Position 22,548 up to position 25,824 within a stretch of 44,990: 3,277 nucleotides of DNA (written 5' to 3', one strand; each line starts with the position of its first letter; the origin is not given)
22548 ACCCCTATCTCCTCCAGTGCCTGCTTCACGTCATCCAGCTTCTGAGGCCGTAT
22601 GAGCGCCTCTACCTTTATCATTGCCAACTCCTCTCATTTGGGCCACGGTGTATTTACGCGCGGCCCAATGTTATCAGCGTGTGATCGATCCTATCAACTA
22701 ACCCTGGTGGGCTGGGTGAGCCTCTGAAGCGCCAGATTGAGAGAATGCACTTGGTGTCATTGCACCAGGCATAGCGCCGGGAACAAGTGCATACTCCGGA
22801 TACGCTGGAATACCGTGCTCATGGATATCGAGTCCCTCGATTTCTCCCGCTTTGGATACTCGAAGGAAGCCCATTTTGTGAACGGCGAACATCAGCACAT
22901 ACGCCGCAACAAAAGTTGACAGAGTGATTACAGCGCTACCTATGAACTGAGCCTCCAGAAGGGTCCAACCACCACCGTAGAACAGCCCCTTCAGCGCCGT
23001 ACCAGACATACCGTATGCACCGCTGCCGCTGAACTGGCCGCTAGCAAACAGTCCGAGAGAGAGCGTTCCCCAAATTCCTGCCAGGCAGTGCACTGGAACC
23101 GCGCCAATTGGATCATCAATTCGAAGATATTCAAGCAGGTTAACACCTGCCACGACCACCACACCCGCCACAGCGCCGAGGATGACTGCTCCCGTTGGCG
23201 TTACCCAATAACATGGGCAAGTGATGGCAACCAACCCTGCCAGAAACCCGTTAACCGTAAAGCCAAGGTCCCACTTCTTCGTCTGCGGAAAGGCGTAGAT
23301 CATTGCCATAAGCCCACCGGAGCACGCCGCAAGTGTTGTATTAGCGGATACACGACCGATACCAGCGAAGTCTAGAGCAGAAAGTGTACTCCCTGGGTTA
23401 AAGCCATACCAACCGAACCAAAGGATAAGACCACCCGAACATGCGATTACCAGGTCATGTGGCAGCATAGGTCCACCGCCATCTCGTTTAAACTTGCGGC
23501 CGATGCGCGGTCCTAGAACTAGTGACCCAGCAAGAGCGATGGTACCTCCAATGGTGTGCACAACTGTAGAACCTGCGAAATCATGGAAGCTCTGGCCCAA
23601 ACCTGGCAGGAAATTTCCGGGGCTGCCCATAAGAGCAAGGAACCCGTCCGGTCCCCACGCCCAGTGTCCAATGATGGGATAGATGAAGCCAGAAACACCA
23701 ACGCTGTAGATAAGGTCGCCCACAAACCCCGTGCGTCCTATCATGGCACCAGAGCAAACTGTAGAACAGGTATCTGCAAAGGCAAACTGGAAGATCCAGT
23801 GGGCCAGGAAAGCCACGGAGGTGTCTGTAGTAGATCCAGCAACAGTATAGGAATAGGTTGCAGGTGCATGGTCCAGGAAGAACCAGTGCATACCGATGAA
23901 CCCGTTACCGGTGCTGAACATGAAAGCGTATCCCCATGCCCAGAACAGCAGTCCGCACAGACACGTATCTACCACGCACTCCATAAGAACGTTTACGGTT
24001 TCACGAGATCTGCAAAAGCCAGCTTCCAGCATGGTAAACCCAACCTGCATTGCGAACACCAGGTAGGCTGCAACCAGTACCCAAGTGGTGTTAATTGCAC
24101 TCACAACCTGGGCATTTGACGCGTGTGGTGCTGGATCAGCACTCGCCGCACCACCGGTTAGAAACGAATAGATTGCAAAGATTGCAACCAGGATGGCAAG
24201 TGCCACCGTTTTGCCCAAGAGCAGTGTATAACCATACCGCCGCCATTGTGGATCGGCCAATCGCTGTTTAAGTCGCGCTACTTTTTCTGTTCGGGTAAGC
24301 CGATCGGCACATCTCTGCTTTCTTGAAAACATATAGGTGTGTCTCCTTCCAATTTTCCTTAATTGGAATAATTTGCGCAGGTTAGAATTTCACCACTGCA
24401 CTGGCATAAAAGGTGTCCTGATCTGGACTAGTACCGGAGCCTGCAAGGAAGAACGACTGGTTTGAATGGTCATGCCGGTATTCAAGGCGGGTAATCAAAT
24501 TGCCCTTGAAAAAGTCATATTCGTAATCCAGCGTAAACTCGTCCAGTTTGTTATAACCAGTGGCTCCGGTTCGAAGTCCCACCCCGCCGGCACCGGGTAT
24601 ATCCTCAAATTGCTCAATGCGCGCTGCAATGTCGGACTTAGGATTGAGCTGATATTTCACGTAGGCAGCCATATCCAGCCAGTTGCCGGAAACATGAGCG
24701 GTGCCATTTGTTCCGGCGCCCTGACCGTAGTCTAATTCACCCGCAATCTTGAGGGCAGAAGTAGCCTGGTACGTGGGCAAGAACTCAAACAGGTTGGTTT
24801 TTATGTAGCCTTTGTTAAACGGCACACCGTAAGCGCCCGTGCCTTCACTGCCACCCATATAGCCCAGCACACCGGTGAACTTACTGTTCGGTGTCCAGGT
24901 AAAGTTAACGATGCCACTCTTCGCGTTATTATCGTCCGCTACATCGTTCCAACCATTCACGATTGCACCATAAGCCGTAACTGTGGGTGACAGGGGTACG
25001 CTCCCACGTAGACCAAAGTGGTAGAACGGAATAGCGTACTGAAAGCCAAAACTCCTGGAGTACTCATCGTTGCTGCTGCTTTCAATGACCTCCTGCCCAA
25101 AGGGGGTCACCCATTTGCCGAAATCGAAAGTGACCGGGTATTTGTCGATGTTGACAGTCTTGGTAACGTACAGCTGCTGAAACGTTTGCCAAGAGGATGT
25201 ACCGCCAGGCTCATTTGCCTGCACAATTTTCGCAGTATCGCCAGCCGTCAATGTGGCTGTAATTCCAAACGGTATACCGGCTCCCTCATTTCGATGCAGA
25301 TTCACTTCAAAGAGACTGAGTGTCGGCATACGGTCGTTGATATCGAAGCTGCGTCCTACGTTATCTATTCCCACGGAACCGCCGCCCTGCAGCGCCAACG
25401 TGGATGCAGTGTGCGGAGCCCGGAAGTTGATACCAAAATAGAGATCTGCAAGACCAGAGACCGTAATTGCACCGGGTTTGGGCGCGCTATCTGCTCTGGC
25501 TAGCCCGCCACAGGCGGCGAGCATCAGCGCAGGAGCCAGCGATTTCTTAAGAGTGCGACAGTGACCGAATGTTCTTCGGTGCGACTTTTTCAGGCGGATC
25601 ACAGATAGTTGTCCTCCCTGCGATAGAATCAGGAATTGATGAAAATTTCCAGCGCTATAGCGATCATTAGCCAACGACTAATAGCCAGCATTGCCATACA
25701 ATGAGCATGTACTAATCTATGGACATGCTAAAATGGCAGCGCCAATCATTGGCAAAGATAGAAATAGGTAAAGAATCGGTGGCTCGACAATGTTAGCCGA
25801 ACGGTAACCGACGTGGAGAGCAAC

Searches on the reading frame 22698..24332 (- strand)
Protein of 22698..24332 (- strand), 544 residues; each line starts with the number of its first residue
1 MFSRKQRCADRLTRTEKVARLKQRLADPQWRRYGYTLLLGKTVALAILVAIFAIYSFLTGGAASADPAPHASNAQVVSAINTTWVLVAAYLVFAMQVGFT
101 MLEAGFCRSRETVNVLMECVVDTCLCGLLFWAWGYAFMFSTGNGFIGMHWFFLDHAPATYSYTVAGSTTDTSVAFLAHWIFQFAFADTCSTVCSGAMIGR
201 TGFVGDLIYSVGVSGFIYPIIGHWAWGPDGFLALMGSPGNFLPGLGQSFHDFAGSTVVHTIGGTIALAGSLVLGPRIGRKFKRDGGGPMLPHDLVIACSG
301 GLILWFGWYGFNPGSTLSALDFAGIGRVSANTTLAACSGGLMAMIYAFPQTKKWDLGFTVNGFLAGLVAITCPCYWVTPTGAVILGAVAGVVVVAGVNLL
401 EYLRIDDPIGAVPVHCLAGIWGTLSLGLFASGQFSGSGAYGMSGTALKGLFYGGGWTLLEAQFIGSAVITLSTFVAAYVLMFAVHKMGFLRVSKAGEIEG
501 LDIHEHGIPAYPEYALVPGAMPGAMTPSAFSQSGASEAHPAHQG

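Call 72: search_protein_families(library=pfam, proteins=[window:22698-24332:-], max_evalue=0.01)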
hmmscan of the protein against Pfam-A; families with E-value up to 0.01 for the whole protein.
window:22698-24332:- (544 aa): 1 family
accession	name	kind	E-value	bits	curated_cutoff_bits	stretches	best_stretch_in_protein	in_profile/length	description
PF00909.26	Ammonium_transp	-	2.9e-107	359.3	23.2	1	84-511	2-399/399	Ammonium Transporter Family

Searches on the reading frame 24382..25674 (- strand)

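Call 72: search_protein_families(library=pfam, proteins=[window:24382-25674:-], max_evalue=0.01)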
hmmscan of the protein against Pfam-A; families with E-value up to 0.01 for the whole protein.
window:24382-25674:- (430 aa): 1 family
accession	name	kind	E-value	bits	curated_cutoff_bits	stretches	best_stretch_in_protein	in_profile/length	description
PF07642.17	BBP2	-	1.9e-52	179.1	26.2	1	70-430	2-339/339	Putative beta-barrel porin-2, OmpL-like. bbp2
